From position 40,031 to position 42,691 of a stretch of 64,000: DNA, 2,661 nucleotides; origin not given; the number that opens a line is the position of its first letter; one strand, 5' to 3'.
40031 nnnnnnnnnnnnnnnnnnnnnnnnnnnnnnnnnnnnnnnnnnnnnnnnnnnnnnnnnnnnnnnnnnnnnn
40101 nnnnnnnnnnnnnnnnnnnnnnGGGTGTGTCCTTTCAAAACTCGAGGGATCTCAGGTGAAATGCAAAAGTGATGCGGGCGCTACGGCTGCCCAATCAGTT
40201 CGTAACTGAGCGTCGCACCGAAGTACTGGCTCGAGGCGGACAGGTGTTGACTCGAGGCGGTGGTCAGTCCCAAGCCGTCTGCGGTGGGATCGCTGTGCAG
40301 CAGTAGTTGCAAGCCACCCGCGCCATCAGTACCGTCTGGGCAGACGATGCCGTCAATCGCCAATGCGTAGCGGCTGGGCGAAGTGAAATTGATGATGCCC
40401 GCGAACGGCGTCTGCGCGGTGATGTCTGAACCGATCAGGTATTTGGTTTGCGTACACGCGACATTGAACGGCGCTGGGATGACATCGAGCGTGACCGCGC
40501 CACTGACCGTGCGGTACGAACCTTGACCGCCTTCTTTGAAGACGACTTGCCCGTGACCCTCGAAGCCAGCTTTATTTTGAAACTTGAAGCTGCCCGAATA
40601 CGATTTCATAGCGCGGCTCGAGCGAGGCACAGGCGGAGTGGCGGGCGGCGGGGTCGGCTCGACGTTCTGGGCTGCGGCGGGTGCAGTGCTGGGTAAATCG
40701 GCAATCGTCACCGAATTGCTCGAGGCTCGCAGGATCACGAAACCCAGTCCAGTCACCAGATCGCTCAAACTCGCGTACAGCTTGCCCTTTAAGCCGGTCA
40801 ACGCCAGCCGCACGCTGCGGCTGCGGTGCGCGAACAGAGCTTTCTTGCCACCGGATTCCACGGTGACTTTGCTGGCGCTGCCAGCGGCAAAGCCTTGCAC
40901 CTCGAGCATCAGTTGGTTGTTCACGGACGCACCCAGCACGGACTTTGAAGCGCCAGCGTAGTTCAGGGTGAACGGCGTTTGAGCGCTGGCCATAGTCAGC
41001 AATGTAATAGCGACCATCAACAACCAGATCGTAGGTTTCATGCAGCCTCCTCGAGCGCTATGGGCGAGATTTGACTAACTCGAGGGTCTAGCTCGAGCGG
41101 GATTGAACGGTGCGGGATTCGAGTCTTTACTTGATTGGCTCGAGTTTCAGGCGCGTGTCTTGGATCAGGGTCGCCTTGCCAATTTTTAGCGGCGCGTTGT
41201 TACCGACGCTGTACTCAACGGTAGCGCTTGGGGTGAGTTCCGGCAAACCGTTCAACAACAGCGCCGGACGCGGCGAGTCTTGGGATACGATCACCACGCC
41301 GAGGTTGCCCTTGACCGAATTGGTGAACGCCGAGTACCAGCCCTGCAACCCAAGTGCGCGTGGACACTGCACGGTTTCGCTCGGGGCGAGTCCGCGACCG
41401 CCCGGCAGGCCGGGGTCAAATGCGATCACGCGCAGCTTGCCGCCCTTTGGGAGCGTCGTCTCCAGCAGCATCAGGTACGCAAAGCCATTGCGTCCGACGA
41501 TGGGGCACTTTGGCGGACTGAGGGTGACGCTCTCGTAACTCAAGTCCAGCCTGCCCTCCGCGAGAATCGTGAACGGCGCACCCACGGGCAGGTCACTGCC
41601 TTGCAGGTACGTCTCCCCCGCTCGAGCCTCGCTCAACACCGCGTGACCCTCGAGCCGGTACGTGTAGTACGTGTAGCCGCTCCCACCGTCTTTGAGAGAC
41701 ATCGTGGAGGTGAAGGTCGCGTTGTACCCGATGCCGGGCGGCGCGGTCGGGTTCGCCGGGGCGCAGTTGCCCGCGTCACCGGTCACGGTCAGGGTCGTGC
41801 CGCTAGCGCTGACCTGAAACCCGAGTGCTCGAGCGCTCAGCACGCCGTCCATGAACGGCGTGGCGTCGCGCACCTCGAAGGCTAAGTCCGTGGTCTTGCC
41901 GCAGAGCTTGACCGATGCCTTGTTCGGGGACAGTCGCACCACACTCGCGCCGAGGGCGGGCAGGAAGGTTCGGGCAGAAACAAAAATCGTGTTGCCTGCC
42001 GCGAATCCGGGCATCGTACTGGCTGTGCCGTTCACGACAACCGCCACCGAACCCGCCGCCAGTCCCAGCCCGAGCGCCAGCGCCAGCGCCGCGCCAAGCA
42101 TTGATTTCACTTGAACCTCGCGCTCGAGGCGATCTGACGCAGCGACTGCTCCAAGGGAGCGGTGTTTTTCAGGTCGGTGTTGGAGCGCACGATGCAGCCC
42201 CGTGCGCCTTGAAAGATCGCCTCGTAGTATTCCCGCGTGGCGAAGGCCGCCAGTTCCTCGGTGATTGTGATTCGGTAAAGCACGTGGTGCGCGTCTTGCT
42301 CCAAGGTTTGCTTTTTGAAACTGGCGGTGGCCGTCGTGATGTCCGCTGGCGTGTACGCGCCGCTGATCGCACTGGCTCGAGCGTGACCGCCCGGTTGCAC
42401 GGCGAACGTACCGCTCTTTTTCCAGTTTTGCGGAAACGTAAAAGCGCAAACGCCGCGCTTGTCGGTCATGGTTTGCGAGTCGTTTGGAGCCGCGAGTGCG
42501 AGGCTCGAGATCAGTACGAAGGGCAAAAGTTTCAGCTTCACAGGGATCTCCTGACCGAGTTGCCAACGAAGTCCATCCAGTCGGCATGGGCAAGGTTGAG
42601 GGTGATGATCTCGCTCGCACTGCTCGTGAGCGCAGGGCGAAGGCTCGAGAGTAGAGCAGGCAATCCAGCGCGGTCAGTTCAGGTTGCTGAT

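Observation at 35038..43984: Four operon members share a paralogous N-terminal module plus Pro/Ala linker, with unrelated C-terminal domains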

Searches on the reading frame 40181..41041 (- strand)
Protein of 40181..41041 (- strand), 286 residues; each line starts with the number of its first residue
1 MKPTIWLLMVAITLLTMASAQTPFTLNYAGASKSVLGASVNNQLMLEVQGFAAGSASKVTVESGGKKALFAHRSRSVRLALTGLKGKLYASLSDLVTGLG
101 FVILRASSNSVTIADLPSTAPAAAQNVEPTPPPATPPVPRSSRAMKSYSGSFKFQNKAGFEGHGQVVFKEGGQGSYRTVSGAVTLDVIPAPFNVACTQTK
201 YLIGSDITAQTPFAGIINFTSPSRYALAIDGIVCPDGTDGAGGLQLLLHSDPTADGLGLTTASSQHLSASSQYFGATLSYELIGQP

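Call 3: search_protein_families(library=pfam, max_evalue=1, proteins=[window:40181-41041:-])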
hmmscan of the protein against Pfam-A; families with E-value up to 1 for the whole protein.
window:40181-41041:- (286 aa): 0 families

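Call 22: search_protein_families(library=ncbifam, max_evalue=0.1, proteins=[window:40181-41041:-])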
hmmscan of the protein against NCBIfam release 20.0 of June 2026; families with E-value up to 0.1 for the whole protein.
window:40181-41041:- (286 aa): 0 families

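Call 23: search_protein_families(library=padloc, max_evalue=0.1, proteins=[window:40181-41041:-])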
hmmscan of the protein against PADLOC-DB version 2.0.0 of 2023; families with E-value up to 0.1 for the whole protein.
window:40181-41041:- (286 aa): 0 families

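Call 62: find_homologous_proteins(query=window:40181-41041:-, max_evalue=0.01)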
Query window:40181-41041:- (286 aa): 2 proteins with E <= 0.01 among 4097 candidates.
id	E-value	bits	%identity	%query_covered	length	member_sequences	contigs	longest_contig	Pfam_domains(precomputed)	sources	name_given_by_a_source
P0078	7.9e-180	614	100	100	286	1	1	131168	-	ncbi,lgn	-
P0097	1.2e-143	495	80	100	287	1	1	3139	-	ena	-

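Call 64: find_encoding_contigs(protein=P0097, flank=4000, max_places=2)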
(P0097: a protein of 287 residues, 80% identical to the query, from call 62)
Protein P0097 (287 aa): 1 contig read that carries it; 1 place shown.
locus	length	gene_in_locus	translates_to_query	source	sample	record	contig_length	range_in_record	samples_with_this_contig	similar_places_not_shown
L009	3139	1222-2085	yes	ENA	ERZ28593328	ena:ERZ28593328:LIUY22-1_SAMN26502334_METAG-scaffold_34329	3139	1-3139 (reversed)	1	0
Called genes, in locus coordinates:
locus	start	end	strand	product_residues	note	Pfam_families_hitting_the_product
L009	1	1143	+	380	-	?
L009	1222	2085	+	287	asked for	-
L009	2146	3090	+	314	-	PF07676:PD40 (faint), PF26549:Tricorn_N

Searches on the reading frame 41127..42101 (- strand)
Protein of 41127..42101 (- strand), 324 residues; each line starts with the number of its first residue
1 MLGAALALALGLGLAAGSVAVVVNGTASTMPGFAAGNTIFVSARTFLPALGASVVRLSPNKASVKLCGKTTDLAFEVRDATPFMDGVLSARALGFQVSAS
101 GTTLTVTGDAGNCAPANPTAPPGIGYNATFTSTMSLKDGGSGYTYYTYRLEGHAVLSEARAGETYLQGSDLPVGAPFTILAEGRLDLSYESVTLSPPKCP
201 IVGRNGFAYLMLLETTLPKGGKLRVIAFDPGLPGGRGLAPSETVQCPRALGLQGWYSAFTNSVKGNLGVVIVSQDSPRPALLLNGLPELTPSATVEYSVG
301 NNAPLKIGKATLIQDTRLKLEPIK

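Call 3: search_protein_families(library=pfam, max_evalue=1, proteins=[window:41130-42101:-])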
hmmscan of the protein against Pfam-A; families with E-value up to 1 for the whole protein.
seq(324 aa): 1 family
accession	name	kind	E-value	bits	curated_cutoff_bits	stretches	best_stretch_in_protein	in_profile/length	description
PF07833.16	Cu_amine_oxidN1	-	0.021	15.2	24.2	1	23-85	2-65/108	Copper amine oxidase N-terminal domain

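Call 22: search_protein_families(library=ncbifam, max_evalue=0.1, proteins=[window:41127-42101:-])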
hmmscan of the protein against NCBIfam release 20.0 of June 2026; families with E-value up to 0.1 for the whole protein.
window:41127-42101:- (324 aa): 0 families

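Call 23: search_protein_families(library=padloc, max_evalue=0.1, proteins=[window:41127-42101:-])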
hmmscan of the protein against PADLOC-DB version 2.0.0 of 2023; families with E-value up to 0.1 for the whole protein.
window:41127-42101:- (324 aa): 0 families

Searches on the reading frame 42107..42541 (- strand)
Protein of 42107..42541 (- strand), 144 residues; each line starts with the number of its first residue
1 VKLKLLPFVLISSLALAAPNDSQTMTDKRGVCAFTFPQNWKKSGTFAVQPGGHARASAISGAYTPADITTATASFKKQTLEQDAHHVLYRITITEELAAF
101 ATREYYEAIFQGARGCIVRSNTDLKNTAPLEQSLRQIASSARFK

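Call 3: search_protein_families(library=pfam, max_evalue=1, proteins=[window:42107-42541:-])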
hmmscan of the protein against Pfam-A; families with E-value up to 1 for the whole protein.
window:42107-42541:- (144 aa): 1 family
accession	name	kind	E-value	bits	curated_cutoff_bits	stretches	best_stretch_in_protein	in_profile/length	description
PF03034.20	PSS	-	0.15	12.1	25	1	26-110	161-244/273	Phosphatidyl serine synthase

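Call 22: search_protein_families(library=ncbifam, max_evalue=0.1, proteins=[window:42107-42541:-])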
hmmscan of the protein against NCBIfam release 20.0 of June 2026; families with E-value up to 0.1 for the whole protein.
window:42107-42541:- (144 aa): 2 families
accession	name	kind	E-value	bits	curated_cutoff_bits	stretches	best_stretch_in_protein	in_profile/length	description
NF033878.1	thiovarsolin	subfamily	0.05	13.8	35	0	95-140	17-62/89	thiovarsolin family RiPP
NF046121.1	lipo_SCO7460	subfamily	0.094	11.9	300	1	76-131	176-231/326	SCO7460 family lipoprotein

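Call 23: search_protein_families(library=padloc, max_evalue=0.1, proteins=[window:42107-42541:-])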
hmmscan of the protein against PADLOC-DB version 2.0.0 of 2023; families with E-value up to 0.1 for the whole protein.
window:42107-42541:- (144 aa): 0 families
